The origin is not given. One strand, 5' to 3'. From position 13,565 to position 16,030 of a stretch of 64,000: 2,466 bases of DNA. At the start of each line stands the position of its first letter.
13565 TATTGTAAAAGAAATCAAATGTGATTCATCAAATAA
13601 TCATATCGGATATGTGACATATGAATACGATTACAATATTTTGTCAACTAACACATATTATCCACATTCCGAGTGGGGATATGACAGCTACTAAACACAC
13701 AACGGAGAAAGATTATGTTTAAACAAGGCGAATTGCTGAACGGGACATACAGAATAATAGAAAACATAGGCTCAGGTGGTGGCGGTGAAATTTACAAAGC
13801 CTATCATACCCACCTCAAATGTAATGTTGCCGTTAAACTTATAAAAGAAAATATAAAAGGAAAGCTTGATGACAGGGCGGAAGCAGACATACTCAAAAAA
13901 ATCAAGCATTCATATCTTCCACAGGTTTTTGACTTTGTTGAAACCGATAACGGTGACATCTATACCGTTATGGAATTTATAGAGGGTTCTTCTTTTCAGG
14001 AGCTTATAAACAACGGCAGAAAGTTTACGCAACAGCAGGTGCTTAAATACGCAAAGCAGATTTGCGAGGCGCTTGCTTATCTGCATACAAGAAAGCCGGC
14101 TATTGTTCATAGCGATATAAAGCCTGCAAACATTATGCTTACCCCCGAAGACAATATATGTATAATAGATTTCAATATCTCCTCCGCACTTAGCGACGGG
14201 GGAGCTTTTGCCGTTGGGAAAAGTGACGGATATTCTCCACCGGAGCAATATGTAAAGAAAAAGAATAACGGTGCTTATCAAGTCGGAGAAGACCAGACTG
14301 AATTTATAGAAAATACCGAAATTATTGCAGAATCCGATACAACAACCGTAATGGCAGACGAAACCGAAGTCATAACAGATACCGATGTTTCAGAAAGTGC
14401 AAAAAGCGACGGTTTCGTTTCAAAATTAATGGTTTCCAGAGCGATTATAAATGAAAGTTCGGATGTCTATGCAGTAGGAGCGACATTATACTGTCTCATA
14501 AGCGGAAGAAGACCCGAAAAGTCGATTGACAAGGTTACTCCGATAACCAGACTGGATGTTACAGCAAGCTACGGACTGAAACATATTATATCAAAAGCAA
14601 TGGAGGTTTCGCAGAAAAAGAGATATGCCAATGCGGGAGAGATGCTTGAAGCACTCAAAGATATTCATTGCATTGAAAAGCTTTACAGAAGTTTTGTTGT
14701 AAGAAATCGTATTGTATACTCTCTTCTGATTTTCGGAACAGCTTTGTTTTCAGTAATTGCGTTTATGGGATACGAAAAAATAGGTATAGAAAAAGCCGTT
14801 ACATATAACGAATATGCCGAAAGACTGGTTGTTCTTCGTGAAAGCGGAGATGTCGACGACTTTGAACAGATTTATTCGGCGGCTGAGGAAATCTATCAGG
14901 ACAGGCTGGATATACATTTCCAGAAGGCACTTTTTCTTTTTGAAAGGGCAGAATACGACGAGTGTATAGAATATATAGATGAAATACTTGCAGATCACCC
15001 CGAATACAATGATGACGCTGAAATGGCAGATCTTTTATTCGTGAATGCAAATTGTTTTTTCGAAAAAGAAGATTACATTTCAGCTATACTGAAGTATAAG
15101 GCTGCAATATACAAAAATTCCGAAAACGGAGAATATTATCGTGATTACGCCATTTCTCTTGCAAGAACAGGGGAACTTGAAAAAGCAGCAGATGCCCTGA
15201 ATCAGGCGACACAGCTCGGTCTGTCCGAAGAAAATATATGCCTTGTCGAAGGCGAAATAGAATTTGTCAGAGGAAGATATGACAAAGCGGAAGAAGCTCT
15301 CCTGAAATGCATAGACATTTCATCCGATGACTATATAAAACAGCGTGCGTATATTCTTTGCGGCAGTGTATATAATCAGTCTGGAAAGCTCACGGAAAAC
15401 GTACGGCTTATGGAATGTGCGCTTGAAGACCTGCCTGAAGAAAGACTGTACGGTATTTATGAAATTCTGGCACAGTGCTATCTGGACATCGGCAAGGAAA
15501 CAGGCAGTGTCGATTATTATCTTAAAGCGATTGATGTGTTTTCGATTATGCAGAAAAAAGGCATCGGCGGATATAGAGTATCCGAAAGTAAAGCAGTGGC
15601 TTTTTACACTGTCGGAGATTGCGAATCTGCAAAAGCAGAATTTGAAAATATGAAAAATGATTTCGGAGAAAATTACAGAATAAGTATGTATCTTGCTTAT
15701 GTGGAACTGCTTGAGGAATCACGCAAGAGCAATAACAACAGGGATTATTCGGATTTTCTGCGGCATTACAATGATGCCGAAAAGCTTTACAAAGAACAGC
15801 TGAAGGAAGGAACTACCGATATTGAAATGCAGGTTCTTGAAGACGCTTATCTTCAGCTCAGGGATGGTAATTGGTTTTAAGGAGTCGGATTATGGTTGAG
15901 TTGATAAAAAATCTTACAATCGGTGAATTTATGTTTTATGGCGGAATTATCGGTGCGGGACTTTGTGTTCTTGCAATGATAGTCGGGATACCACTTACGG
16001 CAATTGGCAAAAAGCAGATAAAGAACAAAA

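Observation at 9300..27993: T7SS core with no recognisable EsaA/EssA/EssB, built around a kinase / PP2C / FHA triad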

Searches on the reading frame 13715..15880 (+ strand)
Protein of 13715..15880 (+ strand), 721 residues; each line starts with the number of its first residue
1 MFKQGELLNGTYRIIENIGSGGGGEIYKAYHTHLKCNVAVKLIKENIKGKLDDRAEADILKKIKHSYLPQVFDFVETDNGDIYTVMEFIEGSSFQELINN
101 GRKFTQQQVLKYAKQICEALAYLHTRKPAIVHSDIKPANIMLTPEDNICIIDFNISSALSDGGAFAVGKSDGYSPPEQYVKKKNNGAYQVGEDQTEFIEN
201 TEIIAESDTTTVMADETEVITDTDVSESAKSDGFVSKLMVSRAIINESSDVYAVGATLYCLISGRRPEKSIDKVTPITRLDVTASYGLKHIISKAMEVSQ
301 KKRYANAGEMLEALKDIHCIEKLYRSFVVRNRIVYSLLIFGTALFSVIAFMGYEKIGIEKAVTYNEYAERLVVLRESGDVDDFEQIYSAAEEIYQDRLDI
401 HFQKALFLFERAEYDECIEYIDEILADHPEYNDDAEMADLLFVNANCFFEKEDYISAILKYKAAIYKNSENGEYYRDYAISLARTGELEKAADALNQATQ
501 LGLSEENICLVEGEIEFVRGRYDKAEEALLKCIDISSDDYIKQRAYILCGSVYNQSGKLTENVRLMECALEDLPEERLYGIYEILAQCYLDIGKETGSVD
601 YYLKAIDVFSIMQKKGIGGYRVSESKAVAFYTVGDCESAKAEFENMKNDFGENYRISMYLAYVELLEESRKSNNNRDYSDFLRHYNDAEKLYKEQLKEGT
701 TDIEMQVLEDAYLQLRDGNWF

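Call 3: search_protein_families(library=pfam, proteins=[window:13715-15880:+], max_evalue=0.01)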
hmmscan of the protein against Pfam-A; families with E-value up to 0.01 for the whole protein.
window:13715-15880:+ (721 aa): 14 families
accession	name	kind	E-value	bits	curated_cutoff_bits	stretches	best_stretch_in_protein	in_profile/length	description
PF00069.31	Pkinase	-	1.3e-37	130.1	31.7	1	12-179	1-169/263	Protein kinase domain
PF07714.23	PK_Tyr_Ser-Thr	-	2.7e-24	86.3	23.1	1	14-160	3-153/258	Protein tyrosine and serine/threonine kinase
PF07719.23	TPR_2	-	5.2e-10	39.1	27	0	473-501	2-30/34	Tetratricopeptide repeat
PF13424.12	TPR_12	-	7.5e-09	36.1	30.1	0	513-571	10-73/77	Tetratricopeptide repeat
PF13428.12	TPR_14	-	2.9e-08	34.1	23.5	0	400-431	3-34/44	Tetratricopeptide repeat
PF13432.12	TPR_16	-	5.7e-08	33.5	32.7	1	449-499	8-58/65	Tetratricopeptide repeat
PF01636.29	APH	-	8.3e-07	29.4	23.2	1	114-154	155-195/239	Phosphotransferase enzyme family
PF03109.22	ABC1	-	4.9e-05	23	22.9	1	28-159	85-217/244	ABC1 atypical kinase-like domain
PF25064.1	ARM_TT21_5th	-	8.3e-05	23.3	27.8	0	445-501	8-64/117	TT21 fifth ARM repeats domain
PF00515.34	TPR_1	-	0.00029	21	27.8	0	513-538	8-33/34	Tetratricopeptide repeat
PF14559.12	TPR_19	-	0.0021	18.8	25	0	375-440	2-64/68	Tetratricopeptide repeat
PF12688.13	TPR_5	-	0.0021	18.7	24.2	0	520-606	15-101/119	Tetratrico peptide repeat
PF19974.5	TCAD9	-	0.0033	17.1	40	1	125-154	294-322/429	Ternary complex associated domain 9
PF13181.12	TPR_8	-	0.008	16.7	25.7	0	520-538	15-33/34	Tetratricopeptide repeat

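Call 5: search_protein_families(library=ncbifam, proteins=[window:13715-15880:+], max_evalue=0.01)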
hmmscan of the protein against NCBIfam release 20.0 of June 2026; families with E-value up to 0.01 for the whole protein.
window:13715-15880:+ (721 aa): 26 families (the best 25 are shown)
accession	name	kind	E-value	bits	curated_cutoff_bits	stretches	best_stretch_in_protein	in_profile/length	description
NF033483.0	PknB_PASTA_kin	equivalog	2.2e-43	149.1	450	2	5-162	2-160/563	Stk1 family PASTA domain-containing Ser/Thr kinase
NF047741.1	antiphage_MADS6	equivalog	1.2e-34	119.9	460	2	2-126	487-610/612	methylation-associated defense system protein kinase MAD6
NF038150.1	lanthi_synth_IV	equivalog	1.1e-22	80.2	650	1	6-183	185-371/851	class IV lanthionine synthetase LanL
NF052427.1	StpK7MSMEG_1200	equivalog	4.4e-22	78.3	900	1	10-178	7-180/601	serine/threonine protein kinase StpK7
NF009651.0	PRK13184.1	equivalog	1.9e-15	55.9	839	1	11-156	3-160/932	serine/threonine-protein kinase PknD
TIGR03903.1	TOMM_kin_cyc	equivalog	2e-13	49.1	705.75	1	37-163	5-136/1267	TOMM system kinase/cyclase fusion protein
NF038151.1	lanthi_synth_III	equivalog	5.4e-12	44.9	575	1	54-178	271-404/833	class III lanthionine synthetase LanKC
TIGR02917.1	PEP_TPR_lipo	equivalog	1.4e-10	39.7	312.2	1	377-594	138-344/899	XrtA/PEP-CTERM system TPR-repeat protein PrsT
NF033442.0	BREX_PglW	equivalog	1.4e-09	36.3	990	1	3-158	505-662/1391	BREX system serine/threonine kinase PglW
NF011460.0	PRK14879.1-1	equivalog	1.5e-09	37.3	199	1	74-161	78-162/232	Kae1-associated kinase Bud32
TIGR03724.2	arch_bud32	equivalog_domain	1.9e-09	37.3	125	1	54-158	41-133/193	KEOPS complex kinase/ATPase Bud32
NF011464.0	PRK14879.1-7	equivalog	3.3e-08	33.6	246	1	55-156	55-149/221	Kae1-associated kinase Bud32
NF058632.1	SerThrKinPrkT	equivalog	6.2e-08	32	280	1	5-152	16-161/322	serine/threonine protein kinase PrkT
NF050082.1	ATPase_MABP1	exception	8.2e-08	31.4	800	1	50-210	198-350/435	macrolide-binding ATPase MABP-1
NF040959.1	MamA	equivalog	3.1e-07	30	200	2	374-501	47-168/204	magnetosome protein MamA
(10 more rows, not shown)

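Call 11: find_encoding_contigs(protein=window:13715-15880:+, flank=10000, max_places=6)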
Protein window:13715-15880:+ (721 aa): 19 contigs read that carry it; 6 places shown.
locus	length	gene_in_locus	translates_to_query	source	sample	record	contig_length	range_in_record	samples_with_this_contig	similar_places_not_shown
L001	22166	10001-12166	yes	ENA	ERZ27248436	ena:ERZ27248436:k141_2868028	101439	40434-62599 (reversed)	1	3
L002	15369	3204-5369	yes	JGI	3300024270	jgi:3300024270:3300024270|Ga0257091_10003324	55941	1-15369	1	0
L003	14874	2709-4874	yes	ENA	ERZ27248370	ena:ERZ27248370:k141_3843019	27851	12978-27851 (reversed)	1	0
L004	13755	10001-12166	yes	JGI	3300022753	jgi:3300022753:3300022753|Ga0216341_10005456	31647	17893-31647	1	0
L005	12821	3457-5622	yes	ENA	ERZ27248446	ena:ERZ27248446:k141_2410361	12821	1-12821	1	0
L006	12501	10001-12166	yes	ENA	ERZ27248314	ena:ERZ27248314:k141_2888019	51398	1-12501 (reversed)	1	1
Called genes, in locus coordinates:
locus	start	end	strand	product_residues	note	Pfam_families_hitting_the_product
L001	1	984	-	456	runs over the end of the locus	PF01554:MatE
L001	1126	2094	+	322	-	PF02275:CBAH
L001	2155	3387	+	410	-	PF05958:tRNA_U5-meth_tr, PF03602:Cons_hypoth95, PF01555:N6_N4_Mtase (weak), PF05175:MTS (weak), PF13847:Methyltransf_31, PF09445:Methyltransf_15 (weak), PF13649:Methyltransf_25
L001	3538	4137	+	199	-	PF07238:PilZ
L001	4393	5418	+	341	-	-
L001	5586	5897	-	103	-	PF12844:HTH_19 (weak), PF01381:HTH_3, PF13443:HTH_26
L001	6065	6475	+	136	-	-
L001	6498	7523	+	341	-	PF00515:TPR_1 (faint), PF07719:TPR_2 (faint), PF14559:TPR_19, PF13181:TPR_8 (faint), PF13414:TPR_11 (weak), PF11178:DUF2963 (weak)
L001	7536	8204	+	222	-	PF00498:FHA, PF16697:Yop-YscD_cpl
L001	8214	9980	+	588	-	PF00481:PP2C (weak), PF13672:PP2C_2, PF14559:TPR_19, PF13181:TPR_8 (faint), PF05593:RHS_repeat (faint)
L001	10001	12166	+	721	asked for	PF00069:Pkinase, PF03109:ABC1 (faint), PF07714:PK_Tyr_Ser-Thr, PF01636:APH (faint), PF13424:TPR_12 (faint), PF13428:TPR_14 (faint), PF13432:TPR_16 (faint), PF07719:TPR_2 (faint)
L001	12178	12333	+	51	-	-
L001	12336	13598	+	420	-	-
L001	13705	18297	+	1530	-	PF00498:FHA, PF16697:Yop-YscD_cpl (weak), PF01935:DUF87 (faint), PF01580:FtsK_SpoIIIE, PF05729:NACHT (faint), PF12775:AAA_7 (faint), PF13401:AAA_22 (faint), PF01580:FtsK_SpoIIIE, +3 more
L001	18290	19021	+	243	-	PF04397:LytTR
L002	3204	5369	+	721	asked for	PF00069:Pkinase, PF03109:ABC1 (faint), PF07714:PK_Tyr_Ser-Thr, PF01636:APH (faint), PF13424:TPR_12 (faint), PF13428:TPR_14 (faint), PF13432:TPR_16 (faint), PF07719:TPR_2 (faint)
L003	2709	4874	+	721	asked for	PF00069:Pkinase, PF03109:ABC1 (faint), PF07714:PK_Tyr_Ser-Thr, PF01636:APH (faint), PF13424:TPR_12 (faint), PF13428:TPR_14 (faint), PF13432:TPR_16 (faint), PF07719:TPR_2 (faint)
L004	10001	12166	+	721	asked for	PF00069:Pkinase, PF03109:ABC1 (faint), PF07714:PK_Tyr_Ser-Thr, PF01636:APH (faint), PF13424:TPR_12 (faint), PF13428:TPR_14 (faint), PF13432:TPR_16 (faint), PF07719:TPR_2 (faint)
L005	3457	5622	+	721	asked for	PF00069:Pkinase, PF03109:ABC1 (faint), PF07714:PK_Tyr_Ser-Thr, PF01636:APH (faint), PF13424:TPR_12 (faint), PF13428:TPR_14 (faint), PF13432:TPR_16 (faint), PF07719:TPR_2 (faint)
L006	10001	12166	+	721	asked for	PF00069:Pkinase, PF03109:ABC1 (faint), PF07714:PK_Tyr_Ser-Thr, PF01636:APH (faint), PF13424:TPR_12 (faint), PF13428:TPR_14 (faint), PF13432:TPR_16 (faint), PF07719:TPR_2 (faint)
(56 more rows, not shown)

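Call 28: find_homologous_proteins(query=window:13715-15880:+, max_evalue=1e-20)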
Query window:13715-15880:+ (721 aa): 1472 proteins with E <= 1e-20 among 8000 candidates; the best 120 are listed.
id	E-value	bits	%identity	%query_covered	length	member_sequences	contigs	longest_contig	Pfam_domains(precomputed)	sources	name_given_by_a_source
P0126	0.0e+0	1585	99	100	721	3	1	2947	PF07714.24,PF00069.32,PF03109.23,PF13424.13,PF13432.13,PF13428.13,PF07719.24,PF01636.30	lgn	-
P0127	0.0e+0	1137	69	100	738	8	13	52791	PF14559.13,PF07714.24,PF00069.32,PF03109.23,PF12895.14,PF13424.13,PF13428.13,PF07719.24,PF01636.30,PF20308.5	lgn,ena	-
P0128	0.0e+0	1084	66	100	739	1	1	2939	PF13431.13,PF13428.13,PF14559.13,PF07714.24,PF00069.32,PF00515.35,PF03109.23,PF12895.14,PF13424.13,PF13432.13,PF13181.13,PF07719.24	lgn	-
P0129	1.2e-158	548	37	96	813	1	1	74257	PF14559.13,PF07714.24,PF13431.13,PF00069.32,PF13371.13,PF00515.35,PF12895.14,PF13424.13,PF13428.13,PF07719.24,PF13174.13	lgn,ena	-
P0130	3.2e-157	543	38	96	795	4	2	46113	PF14559.13,PF07714.24,PF00069.32,PF23914.2,PF00515.35,PF12895.14,PF13424.13,PF13428.13,PF07719.24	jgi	-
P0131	2.1e-156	541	39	100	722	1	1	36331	PF14559.13,PF07714.24,PF00069.32,PF12895.14,PF13424.13,PF13432.13,PF13428.13,PF07719.24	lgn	-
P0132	3.0e-156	540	40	98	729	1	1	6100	PF13431.13,PF23914.2,PF13414.13,PF13428.13,PF14559.13,PF07714.24,PF00069.32,PF13371.13,PF00515.35,PF12895.14,PF13424.13,PF13432.13,PF13181.13,PF07719.24,PF01636.30,PF13174.13,PF20308.5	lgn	-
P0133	8.7e-156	539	36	67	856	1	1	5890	PF14559.13,PF07714.24,PF00069.32,PF13371.13,PF03109.23,PF12895.14,PF13424.13,PF13432.13,PF13428.13,PF07719.24,PF01636.30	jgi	jgi:serine/threonine-protein kinase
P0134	2.2e-154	534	40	99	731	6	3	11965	PF13431.13,PF23914.2,PF13428.13,PF14559.13,PF07714.24,PF00069.32,PF00515.35,PF12895.14,PF13424.13,PF13432.13,PF13181.13,PF07719.24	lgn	-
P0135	2.9e-154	534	38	100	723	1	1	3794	PF14559.13,PF07714.24,PF00069.32,PF00515.35,PF03109.23,PF13424.13,PF13432.13,PF07719.24,PF01636.30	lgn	-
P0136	3.3e-154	533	40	100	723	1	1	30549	PF13176.13,PF13428.13,PF25064.2,PF13374.13,PF14559.13,PF07714.24,PF00069.32,PF00515.35,PF03109.23,PF12895.14,PF13424.13,PF13432.13,PF13181.13,PF07719.24,PF01636.30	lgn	-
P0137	1.1e-153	532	36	66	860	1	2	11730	PF07714.24,PF00069.32,PF23914.2,PF13371.13,PF00515.35,PF12895.14,PF13424.13,PF13428.13,PF13181.13,PF07719.24,PF01636.30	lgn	-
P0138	1.3e-152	528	39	100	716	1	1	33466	PF13431.13,PF23914.2,PF13428.13,PF25064.2,PF14559.13,PF07714.24,PF00069.32,PF00515.35,PF03109.23,PF12895.14,PF13424.13,PF13432.13,PF07719.24,PF01636.30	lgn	-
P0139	1.5e-152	528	36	71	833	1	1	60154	PF07714.24,PF13431.13,PF00069.32,PF03109.23,PF13428.13,PF01636.30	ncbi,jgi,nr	ncbi:MAG: Protein kinase domain [Herbinix sp.]|jgi:serine/threonine-protein kinase|nr:Protein kinase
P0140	2.1e-152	527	39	100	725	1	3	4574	PF14559.13,PF07714.24,PF00069.32,PF03109.23,PF13424.13,PF13432.13,PF13428.13,PF25064.2,PF07719.24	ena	-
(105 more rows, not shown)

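Call 62: find_related_loci(query=A4, collection=genome_contigs, flank=10000)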
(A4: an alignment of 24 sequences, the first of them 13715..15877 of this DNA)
Query A4 (721 aa) in genome_contigs; peptide patterns used: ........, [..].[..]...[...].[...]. (x = any residue, [..] = any of these).
463 stretches matched a pattern; 406 encode a relative of the query (tblastn E <= 1e-3); the best 80 are kept; 80 distinct loci.
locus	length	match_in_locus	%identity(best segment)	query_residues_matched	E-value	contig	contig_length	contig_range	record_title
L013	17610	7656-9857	63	1-721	0e+0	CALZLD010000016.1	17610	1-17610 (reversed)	MAG: uncultured Clostridia bacterium isolate SRR3178347_bin.56_metaWRAP_v1.3_MAG genome assembly, contig: ERZ8974935.128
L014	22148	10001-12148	39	1-717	4e-154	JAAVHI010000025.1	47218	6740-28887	MAG: Ruminococcus sp. isolate Mgla_MAG_49-bin_14 c_000000017793, whole genome shotgun sequence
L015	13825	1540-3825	39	6-721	8e-154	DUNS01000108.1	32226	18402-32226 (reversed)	MAG TPA_asm: Clostridiales bacterium isolate AS08sgBPME_106 129032_AS08, whole genome shotgun sequence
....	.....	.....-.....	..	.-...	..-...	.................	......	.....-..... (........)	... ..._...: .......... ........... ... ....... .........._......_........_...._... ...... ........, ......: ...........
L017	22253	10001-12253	35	8-721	1e-144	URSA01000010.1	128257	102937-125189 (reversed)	uncultured Lachnospiraceae bacterium isolate UMGS1297 genome assembly, contig: NODE_57_length_128257_cov_33.603821, whol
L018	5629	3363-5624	36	7-679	2e-145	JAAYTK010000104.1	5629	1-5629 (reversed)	MAG: Clostridiales bacterium isolate AS24abBPME_146 101867_AS24, whole genome shotgun sequence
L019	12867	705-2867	36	7-721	1e-143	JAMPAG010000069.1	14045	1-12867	MAG: bacterium isolate NALB_7813_21 Scaffold_#69__SCF_069___14045_bp, whole genome shotgun sequence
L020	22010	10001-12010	37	8-720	9e-140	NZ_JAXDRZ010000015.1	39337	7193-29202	MAG: Blautia sp. isolate SUG2675 k141_444070, whole genome shotgun sequence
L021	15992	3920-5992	36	1-721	1e-139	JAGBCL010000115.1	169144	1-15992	MAG: Oscillospiraceae bacterium isolate RGIG8992 Water_deer_Rectum-3__c544292, whole genome shotgun sequence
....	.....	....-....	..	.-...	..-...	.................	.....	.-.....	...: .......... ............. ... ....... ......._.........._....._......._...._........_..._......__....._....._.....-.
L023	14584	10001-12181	38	1-721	1e-138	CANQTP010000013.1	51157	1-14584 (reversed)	MAG: uncultured Clostridia bacterium isolate Lapin-023__bin7 genome assembly, contig: Lapin-023__NODE_904_length_51157_c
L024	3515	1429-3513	39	1-702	1e-143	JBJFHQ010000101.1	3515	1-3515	MAG: Oscillospiraceae bacterium isolate PUUB57_bin.035 NODE_18895_length_3515_cov_3.910983, whole genome shotgun sequenc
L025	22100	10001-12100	37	3-721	2e-138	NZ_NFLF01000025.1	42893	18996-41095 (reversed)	Lachnoclostridium sp. An138 An138_contig_25, whole genome shotgun sequence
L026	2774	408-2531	37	1-721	7e-146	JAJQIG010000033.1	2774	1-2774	MAG: Oscillospiraceae bacterium isolate U.9_2 NODE_1933_length_2774_cov_20.570798, whole genome shotgun sequence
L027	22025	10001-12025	37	1-721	4e-138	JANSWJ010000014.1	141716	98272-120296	Blautia schinkii strain DSM 10518 contig_14, whole genome shotgun sequence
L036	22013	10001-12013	36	8-721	2e-134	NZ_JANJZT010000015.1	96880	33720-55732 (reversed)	Blautia caecimuris strain DSM 29492 NODE_15_length_96880_cov_68.569714, whole genome shotgun sequence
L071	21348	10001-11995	35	6-721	2e-123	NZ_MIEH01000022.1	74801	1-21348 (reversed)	Merdimonas faecis strain BR31 BR31_L001_R1_001_(paired)_contig_22, whole genome shotgun sequence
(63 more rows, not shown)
